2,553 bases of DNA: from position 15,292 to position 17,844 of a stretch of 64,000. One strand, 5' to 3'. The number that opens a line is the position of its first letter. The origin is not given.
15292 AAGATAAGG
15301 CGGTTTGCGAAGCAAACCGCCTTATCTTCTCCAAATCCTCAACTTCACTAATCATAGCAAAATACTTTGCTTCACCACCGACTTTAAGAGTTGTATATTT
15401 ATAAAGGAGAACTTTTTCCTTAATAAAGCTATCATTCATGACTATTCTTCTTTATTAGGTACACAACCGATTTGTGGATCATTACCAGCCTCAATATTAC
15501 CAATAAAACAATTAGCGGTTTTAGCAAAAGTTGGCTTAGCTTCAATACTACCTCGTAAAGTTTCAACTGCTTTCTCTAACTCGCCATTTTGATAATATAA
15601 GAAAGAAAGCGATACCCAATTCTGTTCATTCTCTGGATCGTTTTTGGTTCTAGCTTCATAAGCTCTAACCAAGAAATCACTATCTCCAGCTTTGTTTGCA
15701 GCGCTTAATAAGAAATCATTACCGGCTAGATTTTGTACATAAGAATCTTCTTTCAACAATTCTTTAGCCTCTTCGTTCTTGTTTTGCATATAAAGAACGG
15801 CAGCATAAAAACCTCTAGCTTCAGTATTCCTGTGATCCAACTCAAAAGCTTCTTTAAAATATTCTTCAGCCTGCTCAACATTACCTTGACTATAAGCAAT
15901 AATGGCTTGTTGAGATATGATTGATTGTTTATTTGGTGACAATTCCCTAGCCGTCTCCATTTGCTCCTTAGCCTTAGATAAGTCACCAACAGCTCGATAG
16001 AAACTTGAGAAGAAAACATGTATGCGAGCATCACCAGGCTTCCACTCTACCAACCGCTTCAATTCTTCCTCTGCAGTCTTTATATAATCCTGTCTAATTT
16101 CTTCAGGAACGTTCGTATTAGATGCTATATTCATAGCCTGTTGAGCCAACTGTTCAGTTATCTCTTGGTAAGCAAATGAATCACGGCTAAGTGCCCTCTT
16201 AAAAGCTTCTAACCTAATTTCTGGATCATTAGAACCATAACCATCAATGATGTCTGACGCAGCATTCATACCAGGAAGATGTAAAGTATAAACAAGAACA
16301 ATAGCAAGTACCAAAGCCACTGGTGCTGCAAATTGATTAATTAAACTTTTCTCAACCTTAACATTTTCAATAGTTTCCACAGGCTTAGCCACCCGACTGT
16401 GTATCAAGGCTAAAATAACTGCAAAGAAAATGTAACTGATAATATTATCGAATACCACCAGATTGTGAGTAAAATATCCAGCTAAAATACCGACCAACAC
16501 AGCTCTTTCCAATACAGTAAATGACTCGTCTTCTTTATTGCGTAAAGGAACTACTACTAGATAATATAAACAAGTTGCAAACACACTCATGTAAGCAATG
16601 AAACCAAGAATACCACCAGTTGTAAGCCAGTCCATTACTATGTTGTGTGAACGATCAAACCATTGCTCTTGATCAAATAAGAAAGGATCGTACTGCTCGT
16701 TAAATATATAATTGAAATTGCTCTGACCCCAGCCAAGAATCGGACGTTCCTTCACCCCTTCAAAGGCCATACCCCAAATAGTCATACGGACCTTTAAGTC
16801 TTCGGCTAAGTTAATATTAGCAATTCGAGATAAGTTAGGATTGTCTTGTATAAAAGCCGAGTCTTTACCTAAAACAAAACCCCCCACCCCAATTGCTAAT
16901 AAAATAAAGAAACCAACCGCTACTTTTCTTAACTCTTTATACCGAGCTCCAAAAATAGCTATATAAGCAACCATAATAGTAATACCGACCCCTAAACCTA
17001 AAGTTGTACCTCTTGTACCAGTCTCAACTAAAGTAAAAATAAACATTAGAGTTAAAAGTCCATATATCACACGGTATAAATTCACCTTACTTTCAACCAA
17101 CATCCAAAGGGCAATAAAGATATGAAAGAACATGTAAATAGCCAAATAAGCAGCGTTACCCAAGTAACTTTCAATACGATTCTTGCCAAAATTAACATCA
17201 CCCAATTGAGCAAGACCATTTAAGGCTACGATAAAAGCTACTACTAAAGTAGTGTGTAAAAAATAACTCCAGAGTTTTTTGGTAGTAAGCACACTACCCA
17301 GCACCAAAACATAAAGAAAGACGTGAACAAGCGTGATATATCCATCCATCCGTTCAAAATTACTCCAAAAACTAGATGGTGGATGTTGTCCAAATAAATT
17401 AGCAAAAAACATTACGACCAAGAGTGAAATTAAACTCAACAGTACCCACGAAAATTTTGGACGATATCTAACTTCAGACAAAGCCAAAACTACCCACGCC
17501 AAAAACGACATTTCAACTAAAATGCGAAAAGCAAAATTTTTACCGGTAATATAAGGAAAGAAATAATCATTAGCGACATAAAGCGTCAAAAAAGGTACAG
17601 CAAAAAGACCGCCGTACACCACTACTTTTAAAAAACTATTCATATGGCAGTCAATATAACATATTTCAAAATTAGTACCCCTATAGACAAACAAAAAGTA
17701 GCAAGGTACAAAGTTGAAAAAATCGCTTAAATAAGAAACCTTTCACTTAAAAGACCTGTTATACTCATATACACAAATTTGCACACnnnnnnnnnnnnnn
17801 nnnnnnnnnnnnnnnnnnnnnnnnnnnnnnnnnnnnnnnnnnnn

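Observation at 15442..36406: Large surface-glycan locus: Wzy_C-TPR membrane protein, flippase and a 15-kb GT/sugar-modification block with two GT-D (DUF1792)-like paralogues. Candidate protein O-glycosylation system.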

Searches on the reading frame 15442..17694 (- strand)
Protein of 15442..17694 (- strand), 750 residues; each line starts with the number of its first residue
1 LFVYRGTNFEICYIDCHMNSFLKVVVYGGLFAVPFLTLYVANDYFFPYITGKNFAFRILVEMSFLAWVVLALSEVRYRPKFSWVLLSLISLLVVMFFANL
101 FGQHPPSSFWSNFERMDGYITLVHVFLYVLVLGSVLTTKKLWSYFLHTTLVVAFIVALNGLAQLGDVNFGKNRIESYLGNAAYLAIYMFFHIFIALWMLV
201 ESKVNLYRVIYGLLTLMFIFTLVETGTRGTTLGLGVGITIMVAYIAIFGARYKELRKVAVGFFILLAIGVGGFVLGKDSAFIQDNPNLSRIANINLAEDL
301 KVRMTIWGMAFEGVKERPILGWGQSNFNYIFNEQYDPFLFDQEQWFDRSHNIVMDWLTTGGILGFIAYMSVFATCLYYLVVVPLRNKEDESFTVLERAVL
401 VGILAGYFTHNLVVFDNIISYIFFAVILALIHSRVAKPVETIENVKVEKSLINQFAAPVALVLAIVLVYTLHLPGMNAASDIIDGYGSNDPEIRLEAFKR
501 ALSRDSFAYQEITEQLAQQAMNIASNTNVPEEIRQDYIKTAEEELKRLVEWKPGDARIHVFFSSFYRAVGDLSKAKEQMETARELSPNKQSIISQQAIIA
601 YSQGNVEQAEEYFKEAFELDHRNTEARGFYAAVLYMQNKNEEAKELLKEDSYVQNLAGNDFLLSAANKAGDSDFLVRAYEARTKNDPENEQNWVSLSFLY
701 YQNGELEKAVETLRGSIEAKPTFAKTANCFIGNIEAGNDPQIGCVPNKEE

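Call 3: search_protein_families(library=pfam, proteins=[window:15442-17694:-], max_evalue=0.01)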
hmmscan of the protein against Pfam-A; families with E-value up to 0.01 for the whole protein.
window:15442-17694:- (750 aa): 23 families
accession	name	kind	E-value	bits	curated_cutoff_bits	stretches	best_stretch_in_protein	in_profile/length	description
PF04932.20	Wzy_C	-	2.7e-18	66.6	31.7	1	214-369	2-149/149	O-Antigen ligase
PF14559.12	TPR_19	-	7.9e-17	61.8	25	1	601-649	2-50/68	Tetratricopeptide repeat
PF07719.23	TPR_2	-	1.3e-11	44.1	27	1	595-622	6-33/34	Tetratricopeptide repeat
PF13181.12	TPR_8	-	1e-10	41.3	25.7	0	692-722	3-33/34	Tetratricopeptide repeat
PF23914.1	TPR_CcmH_CycH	-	1e-09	38.9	42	1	545-645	39-142/158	Cytochrome c-type biogenesis protein H TPR domain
PF13428.12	TPR_14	-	2.1e-07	31.4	23.5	0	598-632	9-43/44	Tetratricopeptide repeat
PF13432.12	TPR_16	-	4.7e-07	30.6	32.7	1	596-645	3-52/65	Tetratricopeptide repeat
PF24575.1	TPR_Slam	-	7.6e-07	30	35.2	1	595-645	52-102/104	Surface lipoprotein assembly modifier, N-terminal TPR repeats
PF13424.12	TPR_12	-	1.8e-06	28.5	30.1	1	595-649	8-70/77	Tetratricopeptide repeat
PF00515.34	TPR_1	-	4.6e-06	26.7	27.8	1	597-623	8-34/34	Tetratricopeptide repeat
PF12895.13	ANAPC3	-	2.6e-05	24.8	27.2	0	596-649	29-81/82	Anaphase-promoting complex, cyclosome, subunit 3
PF25062.1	ARM_TT21_N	-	5.3e-05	23.5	40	1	535-648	79-192/222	Tetratricopeptide repeat protein 21 N-terminal ARM repeat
PF23558.1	TPR_P4H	-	0.00042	20.8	27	0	564-628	16-80/91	Prolyl 4-hydroxylase peptide-substrate-binding domain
PF13374.12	TPR_10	-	0.001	19.5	27.5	0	597-619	9-31/42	Tetratricopeptide repeat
PF14561.12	TPR_20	-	0.0011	19.7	25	0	676-724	8-56/90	Tetratricopeptide repeat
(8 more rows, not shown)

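Call 12: search_protein_families(library=ncbifam, proteins=[window:15442-17694:-], max_evalue=0.01)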
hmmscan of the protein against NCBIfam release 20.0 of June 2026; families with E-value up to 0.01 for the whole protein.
window:15442-17694:- (750 aa): 18 families
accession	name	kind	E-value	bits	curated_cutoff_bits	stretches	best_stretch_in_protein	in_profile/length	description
TIGR02917.1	PEP_TPR_lipo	equivalog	3.3e-16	58.4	312.2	1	532-722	441-633/899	XrtA/PEP-CTERM system TPR-repeat protein PrsT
TIGR02521.1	type_IV_pilW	equivalog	3.4e-11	43.1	154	1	557-713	32-192/234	type IV pilus biogenesis/stability protein PilW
NF040959.1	MamA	equivalog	3.6e-11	42.9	200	2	535-620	119-203/204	magnetosome protein MamA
TIGR00947.1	2A73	equivalog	3.4e-08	32.9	366.4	1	67-406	52-396/425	IctB family putative bicarbonate transporter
NF033920.0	C39_PA2778_fam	equivalog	2.7e-07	30.2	150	1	568-649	168-249/255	PA2778 family cysteine peptidase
TIGR03939.1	PGA_TPR_OMP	equivalog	3.1e-06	25.7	366.65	1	566-648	405-487/800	poly-beta-1,6 N-acetyl-D-glucosamine export porin PgaA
NF033758.1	gliding_GltE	equivalog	1.5e-05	24.2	225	1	535-615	269-350/411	adventurous gliding motility TPR repeat lipoprotein GltE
NF052415.1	T3SS_chap_SctY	equivalog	1.7e-05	25.3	70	0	583-648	33-101/106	type III secretion apparatus assembly chaperone SctY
NF033762.1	social_mot_Tgl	equivalog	0.00015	21.2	225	1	590-724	31-170/252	social motility TPR repeat lipoprotein Tgl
NF047558.1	TPR_END_plus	domain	0.00045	20.1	32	0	597-623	6-32/56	TPR end-of-group domain-containing protein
NF002725.1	PRK02603.1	equivalog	0.00051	20.1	143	0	568-648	47-128/173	photosystem I assembly protein Ycf3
NF008757.0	PRK11788.1-5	equivalog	0.001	18.3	363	1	517-726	97-318/388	lipopolysaccharide assembly protein LapB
TIGR00990.1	3a0801s09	subfamily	0.0011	17.7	757.25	1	536-644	345-453/615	mitochondrial import receptor subunit TOM70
NF047371.1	FlcA_CTERM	equivalog_domain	0.0011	17.6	300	1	566-644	449-527/646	periplasmic flagellar collar protein FlcA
NF052304.1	CdsG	equivalog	0.0014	18.8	170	0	571-649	23-101/133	CdsG family type III secretion system protein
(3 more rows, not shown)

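Call 13: search_solved_structures(query=window:15442-17694:-, max_evalue=1)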
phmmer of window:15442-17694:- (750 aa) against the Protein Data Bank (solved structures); distinct sequences matched with E-value up to 1: 101 (the best 60 are shown).
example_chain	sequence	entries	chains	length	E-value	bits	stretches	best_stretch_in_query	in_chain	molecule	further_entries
9qhb_A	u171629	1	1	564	5.3e-30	107.6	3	535-725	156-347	Engineered tetratricopeptide repeat protein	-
8bu0_A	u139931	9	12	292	3.3e-18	68.6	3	566-725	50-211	Consensus tetratricopeptide repeat protein | Crystal structure of an 8-repeat consensus TPR superhelix with Zinc. | Monomer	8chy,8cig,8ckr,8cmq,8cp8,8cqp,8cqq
9qhc_A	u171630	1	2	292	1.6e-16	63.1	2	535-725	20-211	Engineered tetratricopeptide repeat protein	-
7obi_A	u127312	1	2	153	1.5e-13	53.2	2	563-627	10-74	CTPR-rv4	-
6v8e_A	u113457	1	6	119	4.9e-09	38.3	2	664-725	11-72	Designed protein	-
6vfi_B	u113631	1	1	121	1.1e-08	37.1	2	664-725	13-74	O43_dn18B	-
7ntf_A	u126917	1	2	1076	1.2e-08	37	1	538-729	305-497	Isoform 1 of UDP-N-acetylglucosamine--peptide N-acetylglucosaminyltransferase 110 kDa subu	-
1na0_A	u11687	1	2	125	1.5e-08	36.7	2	665-726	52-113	designed protein CTPR3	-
6vfh_A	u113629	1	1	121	1.6e-08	36.6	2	664-725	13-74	T33_dn10A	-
6vfj_B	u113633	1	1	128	1.6e-08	36.6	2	664-723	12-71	I53_dn5B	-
7yeh_B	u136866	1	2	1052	1.7e-08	36.5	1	540-729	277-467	UDP-N-acetylglucosamine--peptide N-acetylglucosaminyltransferase 110 kDa subunit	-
7yea_A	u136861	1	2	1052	1.7e-08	36.5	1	540-729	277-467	UDP-N-acetylglucosamine--peptide N-acetylglucosaminyltransferase 110 kDa subunit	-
5nnp_A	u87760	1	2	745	2.6e-08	35.9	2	582-713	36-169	N-terminal acetyltransferase-like protein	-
5nnr_A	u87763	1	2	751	2.7e-08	35.8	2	582-713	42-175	N-terminal acetyltransferase-like protein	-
1w3b_A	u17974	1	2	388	2.9e-08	35.7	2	567-649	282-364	UDP-N-ACETYLGLUCOSAMINE--PEPTIDE N-ACETYLGLUCOSAMINYLTRANSFERASE 110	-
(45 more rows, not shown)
